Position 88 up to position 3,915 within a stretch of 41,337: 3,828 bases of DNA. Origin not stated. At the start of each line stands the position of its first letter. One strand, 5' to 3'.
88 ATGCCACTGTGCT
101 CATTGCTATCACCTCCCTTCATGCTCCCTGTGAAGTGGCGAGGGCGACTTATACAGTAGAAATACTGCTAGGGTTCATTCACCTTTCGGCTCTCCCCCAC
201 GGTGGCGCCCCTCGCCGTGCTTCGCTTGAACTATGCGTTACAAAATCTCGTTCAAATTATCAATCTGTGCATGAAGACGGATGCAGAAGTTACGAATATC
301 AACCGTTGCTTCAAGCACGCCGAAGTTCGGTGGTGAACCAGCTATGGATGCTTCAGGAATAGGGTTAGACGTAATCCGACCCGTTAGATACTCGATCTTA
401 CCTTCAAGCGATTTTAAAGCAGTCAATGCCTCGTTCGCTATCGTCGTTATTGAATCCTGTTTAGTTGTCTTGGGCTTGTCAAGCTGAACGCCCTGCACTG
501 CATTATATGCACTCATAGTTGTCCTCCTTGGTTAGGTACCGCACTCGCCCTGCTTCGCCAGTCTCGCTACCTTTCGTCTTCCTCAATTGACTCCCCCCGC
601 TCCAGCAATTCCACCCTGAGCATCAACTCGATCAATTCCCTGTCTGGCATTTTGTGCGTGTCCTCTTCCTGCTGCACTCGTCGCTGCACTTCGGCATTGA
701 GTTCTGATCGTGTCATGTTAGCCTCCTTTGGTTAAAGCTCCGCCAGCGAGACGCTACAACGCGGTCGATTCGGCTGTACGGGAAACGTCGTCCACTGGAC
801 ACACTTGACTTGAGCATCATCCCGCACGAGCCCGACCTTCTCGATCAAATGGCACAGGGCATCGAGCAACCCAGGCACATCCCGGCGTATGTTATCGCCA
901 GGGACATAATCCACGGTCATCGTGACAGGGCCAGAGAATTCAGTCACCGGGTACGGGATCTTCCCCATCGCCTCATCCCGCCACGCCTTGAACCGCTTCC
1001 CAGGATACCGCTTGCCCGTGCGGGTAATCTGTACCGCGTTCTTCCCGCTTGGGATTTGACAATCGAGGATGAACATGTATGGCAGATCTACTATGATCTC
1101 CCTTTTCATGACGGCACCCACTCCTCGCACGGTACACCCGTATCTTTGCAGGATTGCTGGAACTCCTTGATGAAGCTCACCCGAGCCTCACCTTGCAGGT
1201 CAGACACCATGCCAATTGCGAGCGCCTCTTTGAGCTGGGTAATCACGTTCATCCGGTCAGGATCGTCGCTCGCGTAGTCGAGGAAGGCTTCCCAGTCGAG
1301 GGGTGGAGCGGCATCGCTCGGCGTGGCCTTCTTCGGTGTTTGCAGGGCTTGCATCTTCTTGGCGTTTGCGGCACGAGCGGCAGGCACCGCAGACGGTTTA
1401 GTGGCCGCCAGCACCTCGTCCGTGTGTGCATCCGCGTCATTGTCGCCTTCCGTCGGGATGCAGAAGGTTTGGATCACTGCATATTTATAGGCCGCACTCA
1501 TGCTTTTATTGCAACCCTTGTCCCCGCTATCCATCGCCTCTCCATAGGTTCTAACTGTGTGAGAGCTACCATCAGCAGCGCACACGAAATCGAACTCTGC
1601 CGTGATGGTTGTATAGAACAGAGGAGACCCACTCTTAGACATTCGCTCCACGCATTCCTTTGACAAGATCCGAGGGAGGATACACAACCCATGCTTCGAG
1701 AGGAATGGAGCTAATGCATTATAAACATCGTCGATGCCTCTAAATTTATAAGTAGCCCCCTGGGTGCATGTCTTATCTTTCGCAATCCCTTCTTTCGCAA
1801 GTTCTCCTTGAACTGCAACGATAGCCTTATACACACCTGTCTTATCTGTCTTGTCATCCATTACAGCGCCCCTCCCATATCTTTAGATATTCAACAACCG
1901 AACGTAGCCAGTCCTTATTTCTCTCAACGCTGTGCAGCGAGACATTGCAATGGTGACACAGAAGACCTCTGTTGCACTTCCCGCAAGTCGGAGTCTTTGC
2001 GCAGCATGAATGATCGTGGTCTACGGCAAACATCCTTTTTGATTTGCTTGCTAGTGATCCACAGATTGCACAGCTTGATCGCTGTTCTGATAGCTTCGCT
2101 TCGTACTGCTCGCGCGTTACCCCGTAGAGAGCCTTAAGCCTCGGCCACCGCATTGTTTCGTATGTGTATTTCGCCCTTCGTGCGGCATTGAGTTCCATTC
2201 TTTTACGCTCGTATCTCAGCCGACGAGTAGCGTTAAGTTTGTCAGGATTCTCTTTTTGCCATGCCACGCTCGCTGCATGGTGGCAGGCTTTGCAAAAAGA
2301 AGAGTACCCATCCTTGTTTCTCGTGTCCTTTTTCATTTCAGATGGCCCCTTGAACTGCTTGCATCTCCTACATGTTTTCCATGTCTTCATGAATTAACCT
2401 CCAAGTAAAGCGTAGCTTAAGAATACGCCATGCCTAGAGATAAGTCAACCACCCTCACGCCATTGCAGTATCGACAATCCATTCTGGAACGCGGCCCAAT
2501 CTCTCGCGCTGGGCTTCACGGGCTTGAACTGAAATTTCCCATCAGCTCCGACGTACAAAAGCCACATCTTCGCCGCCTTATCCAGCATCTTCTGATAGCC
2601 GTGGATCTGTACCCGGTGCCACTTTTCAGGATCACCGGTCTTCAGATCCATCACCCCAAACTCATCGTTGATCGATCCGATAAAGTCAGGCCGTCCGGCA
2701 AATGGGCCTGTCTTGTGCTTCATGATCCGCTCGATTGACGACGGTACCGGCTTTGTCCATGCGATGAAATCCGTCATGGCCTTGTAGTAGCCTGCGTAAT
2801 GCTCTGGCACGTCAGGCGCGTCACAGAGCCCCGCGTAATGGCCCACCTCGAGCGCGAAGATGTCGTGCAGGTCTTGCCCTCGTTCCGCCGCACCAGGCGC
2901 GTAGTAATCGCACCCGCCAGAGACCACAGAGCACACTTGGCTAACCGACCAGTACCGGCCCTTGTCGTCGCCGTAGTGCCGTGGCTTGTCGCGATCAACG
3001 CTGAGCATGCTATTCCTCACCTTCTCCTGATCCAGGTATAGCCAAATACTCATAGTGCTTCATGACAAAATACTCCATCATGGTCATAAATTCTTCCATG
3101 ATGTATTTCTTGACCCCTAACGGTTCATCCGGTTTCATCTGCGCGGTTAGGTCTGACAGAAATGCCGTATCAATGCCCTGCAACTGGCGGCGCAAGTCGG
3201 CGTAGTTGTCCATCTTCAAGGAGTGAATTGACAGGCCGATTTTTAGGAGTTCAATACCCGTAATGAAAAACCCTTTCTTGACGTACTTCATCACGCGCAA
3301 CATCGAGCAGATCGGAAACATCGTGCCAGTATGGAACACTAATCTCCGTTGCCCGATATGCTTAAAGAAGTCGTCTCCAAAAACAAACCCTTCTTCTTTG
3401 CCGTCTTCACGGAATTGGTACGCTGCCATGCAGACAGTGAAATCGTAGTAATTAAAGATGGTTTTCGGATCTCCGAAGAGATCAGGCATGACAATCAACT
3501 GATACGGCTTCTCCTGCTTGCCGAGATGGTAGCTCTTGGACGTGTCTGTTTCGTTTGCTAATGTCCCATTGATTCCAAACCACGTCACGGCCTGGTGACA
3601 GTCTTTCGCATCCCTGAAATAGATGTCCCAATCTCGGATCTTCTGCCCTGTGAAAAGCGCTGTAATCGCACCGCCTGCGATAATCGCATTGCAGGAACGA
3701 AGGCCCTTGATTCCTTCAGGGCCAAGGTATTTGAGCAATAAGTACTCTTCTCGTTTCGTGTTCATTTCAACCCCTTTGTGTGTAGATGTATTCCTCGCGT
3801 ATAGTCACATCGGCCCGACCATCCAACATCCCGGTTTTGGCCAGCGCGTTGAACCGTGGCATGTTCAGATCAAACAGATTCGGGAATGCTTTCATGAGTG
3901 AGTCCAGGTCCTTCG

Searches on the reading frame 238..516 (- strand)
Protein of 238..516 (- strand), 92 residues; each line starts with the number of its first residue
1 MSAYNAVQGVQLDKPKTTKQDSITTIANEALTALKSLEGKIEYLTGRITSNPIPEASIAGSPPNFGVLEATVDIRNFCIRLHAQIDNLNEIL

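Call 25: search_protein_families(library=phrogs, proteins=[window:238-516:-], max_evalue=0.001)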
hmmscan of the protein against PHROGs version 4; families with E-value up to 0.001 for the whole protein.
window:238-516:- (92 aa): 0 families

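Call 44: search_protein_families(library=pfam, proteins=[window:238-516:-], max_evalue=0.01)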
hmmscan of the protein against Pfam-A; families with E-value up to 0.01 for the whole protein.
window:238-516:- (92 aa): 0 families

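Call 71: find_homologous_proteins(query=window:238-516:-, max_evalue=0.001)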
Query window:238-516:- (92 aa): 1 proteins with E <= 0.001 among 4 candidates.
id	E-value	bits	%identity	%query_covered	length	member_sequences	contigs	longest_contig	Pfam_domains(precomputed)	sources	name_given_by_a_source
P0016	3.7e-52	191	100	100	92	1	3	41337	-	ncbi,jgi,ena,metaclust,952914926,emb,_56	jgi:hypothetical protein|metaclust:\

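Call 78: find_encoding_contigs(protein=P0016, flank=2500, max_places=5)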
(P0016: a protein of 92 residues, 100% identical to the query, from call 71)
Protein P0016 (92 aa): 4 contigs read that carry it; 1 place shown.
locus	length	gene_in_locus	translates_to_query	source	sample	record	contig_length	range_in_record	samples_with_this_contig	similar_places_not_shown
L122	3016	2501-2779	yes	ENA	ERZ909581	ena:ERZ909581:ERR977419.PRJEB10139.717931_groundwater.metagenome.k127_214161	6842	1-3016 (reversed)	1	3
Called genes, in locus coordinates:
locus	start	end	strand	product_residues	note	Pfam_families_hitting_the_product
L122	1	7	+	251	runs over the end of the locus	PF26128:Gad2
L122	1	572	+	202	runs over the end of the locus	-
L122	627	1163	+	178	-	PF02945:Endonuclease_7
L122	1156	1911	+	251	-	PF04404:ERF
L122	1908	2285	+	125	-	-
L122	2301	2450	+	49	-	-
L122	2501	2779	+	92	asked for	-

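Call 87: search_protein_families(library=padloc, proteins=[window:238-516:-], max_evalue=0.001)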
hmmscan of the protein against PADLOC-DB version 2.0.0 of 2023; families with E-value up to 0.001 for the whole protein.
window:238-516:- (92 aa): 0 families

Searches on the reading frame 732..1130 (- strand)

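Call 25: search_protein_families(library=phrogs, proteins=[window:732-1130:-], max_evalue=0.001)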
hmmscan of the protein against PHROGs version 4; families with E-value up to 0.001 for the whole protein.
window:732-1130:- (132 aa): 2 families
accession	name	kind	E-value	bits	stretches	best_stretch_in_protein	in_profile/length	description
phrog_34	-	DNA, RNA and nucleotide metabolism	1.1e-06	29.6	1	38-121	99-184/259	RusA-like Holliday junction resolvase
phrog_1532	-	unknown function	0.00078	20.1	0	65-118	6-59/80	-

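Call 54: search_protein_families(library=pfam, proteins=[window:732-1130:-], max_evalue=0.01)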
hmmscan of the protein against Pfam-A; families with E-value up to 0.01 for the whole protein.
window:732-1130:- (132 aa): 0 families

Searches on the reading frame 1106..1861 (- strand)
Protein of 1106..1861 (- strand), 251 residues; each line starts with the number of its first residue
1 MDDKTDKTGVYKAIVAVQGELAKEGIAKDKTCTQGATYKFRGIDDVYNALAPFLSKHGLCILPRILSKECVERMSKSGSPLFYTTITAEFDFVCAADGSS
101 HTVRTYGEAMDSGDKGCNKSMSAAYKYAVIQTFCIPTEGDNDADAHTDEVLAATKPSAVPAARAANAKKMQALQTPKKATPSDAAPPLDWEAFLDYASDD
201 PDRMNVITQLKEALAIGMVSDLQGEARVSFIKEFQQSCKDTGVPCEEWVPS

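Call 25: search_protein_families(library=phrogs, proteins=[window:1106-1861:-], max_evalue=0.001)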
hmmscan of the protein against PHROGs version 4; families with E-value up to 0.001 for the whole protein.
window:1106-1861:- (251 aa): 4 families
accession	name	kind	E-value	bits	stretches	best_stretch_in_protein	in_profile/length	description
phrog_155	-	DNA, RNA and nucleotide metabolism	8.6e-33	115.2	1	1-167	59-213/308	Erf-like ssDNA annealing protein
phrog_21649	-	unknown function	6.9e-22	79.1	1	8-180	40-204/351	-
phrog_34331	-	unknown function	5.5e-20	73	1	10-155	20-170/239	-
phrog_2324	-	DNA, RNA and nucleotide metabolism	1.5e-05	25.6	1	2-102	3-93/193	Erf-like ssDNA annealing protein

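Call 32: find_related_loci(query=window:1106-1861:-, collection=viral_contigs, flank=8000)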
Query window:1106-1861:- (251 aa) in viral_contigs; peptide patterns used: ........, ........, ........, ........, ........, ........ (x = any residue, [..] = any of these).
599 stretches matched a pattern (row limit reached: there are more); 589 encode a relative of the query (tblastn E <= 1e-3); the best 80 are kept; 80 distinct loci.
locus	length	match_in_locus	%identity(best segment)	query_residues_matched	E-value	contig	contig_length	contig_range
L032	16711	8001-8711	66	10-249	3e-99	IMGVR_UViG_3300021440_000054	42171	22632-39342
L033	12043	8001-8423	74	10-150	3e-69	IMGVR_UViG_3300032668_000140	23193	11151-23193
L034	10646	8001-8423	74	10-150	3e-69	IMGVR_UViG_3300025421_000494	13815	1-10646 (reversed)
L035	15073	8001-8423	74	10-150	3e-69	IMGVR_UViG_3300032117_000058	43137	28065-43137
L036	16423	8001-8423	73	10-150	6e-69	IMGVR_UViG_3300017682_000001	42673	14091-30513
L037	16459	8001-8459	70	10-161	5e-69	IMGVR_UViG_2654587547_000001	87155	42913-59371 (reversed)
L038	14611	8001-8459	69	10-162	1e-68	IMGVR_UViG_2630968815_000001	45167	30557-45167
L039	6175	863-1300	72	10-154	5e-68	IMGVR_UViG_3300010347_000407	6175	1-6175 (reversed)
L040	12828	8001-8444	69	10-161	4e-68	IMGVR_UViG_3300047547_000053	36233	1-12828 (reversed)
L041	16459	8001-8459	64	10-161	7e-68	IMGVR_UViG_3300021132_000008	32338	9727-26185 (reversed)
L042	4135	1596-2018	72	10-150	8e-68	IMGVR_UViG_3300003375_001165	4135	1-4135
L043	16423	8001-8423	72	10-150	7e-68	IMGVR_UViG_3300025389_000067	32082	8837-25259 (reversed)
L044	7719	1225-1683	64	10-161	6e-68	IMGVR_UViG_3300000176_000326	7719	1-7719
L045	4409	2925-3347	72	10-150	1e-67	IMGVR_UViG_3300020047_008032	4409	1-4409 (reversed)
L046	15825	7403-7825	72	10-150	2e-67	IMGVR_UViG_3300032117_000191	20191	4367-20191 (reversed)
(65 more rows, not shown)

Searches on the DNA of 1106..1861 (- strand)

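Call 35: search_rna_families(sources=[L032, L003, L005, L013, L022, L023, L018, L006], threshold=gathering)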
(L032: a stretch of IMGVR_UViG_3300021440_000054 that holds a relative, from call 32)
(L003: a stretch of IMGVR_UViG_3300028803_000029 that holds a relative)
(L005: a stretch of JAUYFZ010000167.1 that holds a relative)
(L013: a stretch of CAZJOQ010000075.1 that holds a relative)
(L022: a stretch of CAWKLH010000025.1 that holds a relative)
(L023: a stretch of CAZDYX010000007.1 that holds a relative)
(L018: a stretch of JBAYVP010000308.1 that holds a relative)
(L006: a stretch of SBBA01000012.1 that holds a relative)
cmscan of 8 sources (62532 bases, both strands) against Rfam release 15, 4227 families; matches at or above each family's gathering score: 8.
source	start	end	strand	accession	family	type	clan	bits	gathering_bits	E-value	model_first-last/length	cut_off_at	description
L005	3778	3814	-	RF01322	CRISPR-DR9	Gene; CRISPR;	-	55.5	45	2.4e-10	1-37/37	no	CRISPR RNA direct repeat element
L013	947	983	+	RF01322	CRISPR-DR9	Gene; CRISPR;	-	55.5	45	2.4e-10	1-37/37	no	CRISPR RNA direct repeat element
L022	6302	6338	+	RF01322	CRISPR-DR9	Gene; CRISPR;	-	55.5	45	2.4e-10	1-37/37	no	CRISPR RNA direct repeat element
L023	3737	3773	-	RF01322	CRISPR-DR9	Gene; CRISPR;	-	55.5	45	2.4e-10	1-37/37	no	CRISPR RNA direct repeat element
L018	6338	6374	-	RF01322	CRISPR-DR9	Gene; CRISPR;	-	55.5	45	2.4e-10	1-37/37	no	CRISPR RNA direct repeat element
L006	77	113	-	RF01322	CRISPR-DR9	Gene; CRISPR;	-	55.5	45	2.4e-10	1-37/37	no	CRISPR RNA direct repeat element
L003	7151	7187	-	RF01322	CRISPR-DR9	Gene; CRISPR;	-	53.8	45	7.7e-10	1-37/37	no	CRISPR RNA direct repeat element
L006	148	184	-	RF01322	CRISPR-DR9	Gene; CRISPR;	-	53.7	45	8.4e-10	1-37/37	no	CRISPR RNA direct repeat element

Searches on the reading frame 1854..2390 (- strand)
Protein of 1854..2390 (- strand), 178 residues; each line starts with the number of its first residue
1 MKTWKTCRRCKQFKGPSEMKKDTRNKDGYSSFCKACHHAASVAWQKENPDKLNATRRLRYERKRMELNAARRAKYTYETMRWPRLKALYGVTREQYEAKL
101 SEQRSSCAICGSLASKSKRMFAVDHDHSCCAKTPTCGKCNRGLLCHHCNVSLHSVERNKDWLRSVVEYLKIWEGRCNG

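Call 25: search_protein_families(library=phrogs, proteins=[window:1854-2390:-], max_evalue=0.001)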
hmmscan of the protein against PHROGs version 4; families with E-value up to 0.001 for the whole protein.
window:1854-2390:- (178 aa): 8 families
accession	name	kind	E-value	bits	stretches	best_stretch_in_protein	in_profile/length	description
phrog_2633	-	DNA, RNA and nucleotide metabolism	2.6e-27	96.8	1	3-170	12-137/142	endonuclease VII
phrog_2914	-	DNA, RNA and nucleotide metabolism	1.3e-26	94.5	1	23-170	11-153/190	endonuclease VII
phrog_1035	-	DNA, RNA and nucleotide metabolism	1.3e-17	65.5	1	3-160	62-218/271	endonuclease VII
phrog_307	-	DNA, RNA and nucleotide metabolism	3.1e-16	61.3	1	18-170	45-177/334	endonuclease VII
phrog_5558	-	moron, auxiliary metabolic gene and host takeover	1.1e-05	26.7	1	4-50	8-53/130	Lar-like restriction alleviation protein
phrog_423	-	DNA, RNA and nucleotide metabolism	2.1e-05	25.6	1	97-152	16-64/159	endonuclease VII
phrog_30859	-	unknown function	6.7e-05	24.6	1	5-101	3-101/117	-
phrog_6611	-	unknown function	9.7e-05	23.5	1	4-39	141-176/180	-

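Call 54: search_protein_families(library=pfam, proteins=[window:1854-2390:-], max_evalue=0.01)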
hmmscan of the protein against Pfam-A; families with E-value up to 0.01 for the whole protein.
window:1854-2390:- (178 aa): 2 families
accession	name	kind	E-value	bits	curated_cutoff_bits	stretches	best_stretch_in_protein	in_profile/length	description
PF02945.21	Endonuclease_7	-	6.8e-17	61.6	23.6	1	84-170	3-81/82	Recombination endonuclease VII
PF19538.4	DUF6062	-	0.0013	18.7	27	1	14-122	38-141/243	Family of unknown function (DUF6062)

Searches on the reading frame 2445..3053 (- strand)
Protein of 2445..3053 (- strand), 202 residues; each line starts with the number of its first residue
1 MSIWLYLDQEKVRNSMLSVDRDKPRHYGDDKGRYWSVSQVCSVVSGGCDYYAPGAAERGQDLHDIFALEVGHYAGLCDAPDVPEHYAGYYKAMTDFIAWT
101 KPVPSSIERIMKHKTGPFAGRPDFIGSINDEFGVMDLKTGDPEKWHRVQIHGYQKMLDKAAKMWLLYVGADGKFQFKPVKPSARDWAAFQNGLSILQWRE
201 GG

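Call 25: search_protein_families(library=phrogs, proteins=[window:2445-3053:-], max_evalue=0.001)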
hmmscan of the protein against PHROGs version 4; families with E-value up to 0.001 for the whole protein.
window:2445-3053:- (202 aa): 2 families
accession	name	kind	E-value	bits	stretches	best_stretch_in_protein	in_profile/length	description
phrog_298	-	DNA, RNA and nucleotide metabolism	1.1e-11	45.7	1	18-162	49-216/293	exonuclease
phrog_466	-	DNA, RNA and nucleotide metabolism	0.00037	20.9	1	55-153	211-314/446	exonuclease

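Call 54: search_protein_families(library=pfam, proteins=[window:2445-3053:-], max_evalue=0.01)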
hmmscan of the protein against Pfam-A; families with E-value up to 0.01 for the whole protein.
window:2445-3053:- (202 aa): 0 families

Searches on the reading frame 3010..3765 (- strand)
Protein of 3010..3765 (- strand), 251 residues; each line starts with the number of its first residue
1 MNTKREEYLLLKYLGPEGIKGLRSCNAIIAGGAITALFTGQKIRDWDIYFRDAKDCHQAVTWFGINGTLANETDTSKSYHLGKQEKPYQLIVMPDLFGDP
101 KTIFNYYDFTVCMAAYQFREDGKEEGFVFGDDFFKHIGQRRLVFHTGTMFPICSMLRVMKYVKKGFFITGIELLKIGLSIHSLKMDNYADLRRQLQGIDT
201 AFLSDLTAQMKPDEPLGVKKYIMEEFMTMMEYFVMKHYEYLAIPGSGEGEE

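Call 25: search_protein_families(library=phrogs, proteins=[window:3010-3765:-], max_evalue=0.001)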
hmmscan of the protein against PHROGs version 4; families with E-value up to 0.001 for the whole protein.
window:3010-3765:- (251 aa): 8 families
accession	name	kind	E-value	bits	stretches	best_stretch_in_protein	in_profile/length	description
phrog_18122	-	unknown function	4.3e-46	159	2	72-207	92-222/365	-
phrog_4400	-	unknown function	6.2e-37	128.5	1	23-214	23-226/248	-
phrog_16176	-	unknown function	4.5e-35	122.3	2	75-211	169-301/477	-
phrog_27100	-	unknown function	2.5e-29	103.5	1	28-195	32-196/386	-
phrog_37109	-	unknown function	1.1e-11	45.4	1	124-209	8-93/269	-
phrog_1614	-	DNA, RNA and nucleotide metabolism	1.2e-06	29.4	1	25-120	35-151/268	nucleotidyltransferase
phrog_25514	-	unknown function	5.9e-05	24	1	6-74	12-81/184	-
phrog_24565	-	unknown function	7.2e-05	24.5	1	107-167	5-72/108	-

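Call 54: search_protein_families(library=pfam, proteins=[window:3010-3765:-], max_evalue=0.01)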
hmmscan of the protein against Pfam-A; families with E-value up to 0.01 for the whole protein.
window:3010-3765:- (251 aa): 0 families

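Call 87: search_protein_families(library=padloc, proteins=[window:3010-3765:-], max_evalue=0.001)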
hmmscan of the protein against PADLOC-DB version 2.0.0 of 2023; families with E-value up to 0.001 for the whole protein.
window:3010-3765:- (251 aa): 0 families
